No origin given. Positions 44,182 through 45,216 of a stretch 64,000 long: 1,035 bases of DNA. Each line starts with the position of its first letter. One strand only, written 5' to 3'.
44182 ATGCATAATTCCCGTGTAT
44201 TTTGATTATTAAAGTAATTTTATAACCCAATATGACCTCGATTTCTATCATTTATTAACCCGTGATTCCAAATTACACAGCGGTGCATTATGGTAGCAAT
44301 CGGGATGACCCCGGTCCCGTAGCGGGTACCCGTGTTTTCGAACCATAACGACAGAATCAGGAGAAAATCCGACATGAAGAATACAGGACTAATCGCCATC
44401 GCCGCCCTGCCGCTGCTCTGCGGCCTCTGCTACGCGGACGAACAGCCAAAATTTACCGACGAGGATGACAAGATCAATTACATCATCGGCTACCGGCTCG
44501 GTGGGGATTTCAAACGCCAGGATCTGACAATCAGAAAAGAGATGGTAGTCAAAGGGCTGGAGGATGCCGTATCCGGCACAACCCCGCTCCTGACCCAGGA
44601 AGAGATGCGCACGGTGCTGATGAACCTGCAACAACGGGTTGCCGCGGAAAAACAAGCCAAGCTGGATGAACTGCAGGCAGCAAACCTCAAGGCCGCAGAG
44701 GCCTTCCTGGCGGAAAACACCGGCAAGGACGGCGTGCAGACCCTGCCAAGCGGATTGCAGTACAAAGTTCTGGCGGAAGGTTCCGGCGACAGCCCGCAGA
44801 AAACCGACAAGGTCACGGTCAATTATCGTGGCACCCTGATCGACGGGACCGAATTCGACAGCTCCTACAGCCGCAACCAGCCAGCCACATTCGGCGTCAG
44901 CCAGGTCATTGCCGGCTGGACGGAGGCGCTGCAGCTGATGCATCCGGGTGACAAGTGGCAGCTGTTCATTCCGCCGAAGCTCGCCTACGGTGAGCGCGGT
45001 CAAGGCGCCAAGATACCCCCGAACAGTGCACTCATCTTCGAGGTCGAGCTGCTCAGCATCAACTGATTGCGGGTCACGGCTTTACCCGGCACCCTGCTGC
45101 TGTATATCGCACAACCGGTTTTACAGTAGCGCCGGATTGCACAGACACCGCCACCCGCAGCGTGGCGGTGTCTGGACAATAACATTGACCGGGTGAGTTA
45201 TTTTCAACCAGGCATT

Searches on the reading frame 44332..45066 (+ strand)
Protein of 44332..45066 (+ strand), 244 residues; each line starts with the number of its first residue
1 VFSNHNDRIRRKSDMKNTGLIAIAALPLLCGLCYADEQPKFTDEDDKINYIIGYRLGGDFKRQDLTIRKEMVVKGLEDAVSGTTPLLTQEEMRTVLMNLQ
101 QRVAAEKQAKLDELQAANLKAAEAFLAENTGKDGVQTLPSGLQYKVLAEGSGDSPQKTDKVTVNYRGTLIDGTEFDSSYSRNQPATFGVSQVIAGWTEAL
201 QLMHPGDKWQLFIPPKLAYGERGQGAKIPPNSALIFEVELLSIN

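Call 71: search_protein_families(library=pfam, max_evalue=0.001, proteins=[window:44332-45066:+])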
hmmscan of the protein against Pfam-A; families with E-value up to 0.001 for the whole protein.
window:44332-45066:+ (244 aa): 2 families
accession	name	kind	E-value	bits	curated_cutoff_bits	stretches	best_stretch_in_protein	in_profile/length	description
PF00254.34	FKBP_C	-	6.8e-34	116.5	21.1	1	154-241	3-94/94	FKBP-type peptidyl-prolyl cis-trans isomerase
PF01346.23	FKBP_N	-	1.4e-26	93.6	22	1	46-146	2-97/97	Domain amino terminal to FKBP-type peptidyl-prolyl isomerase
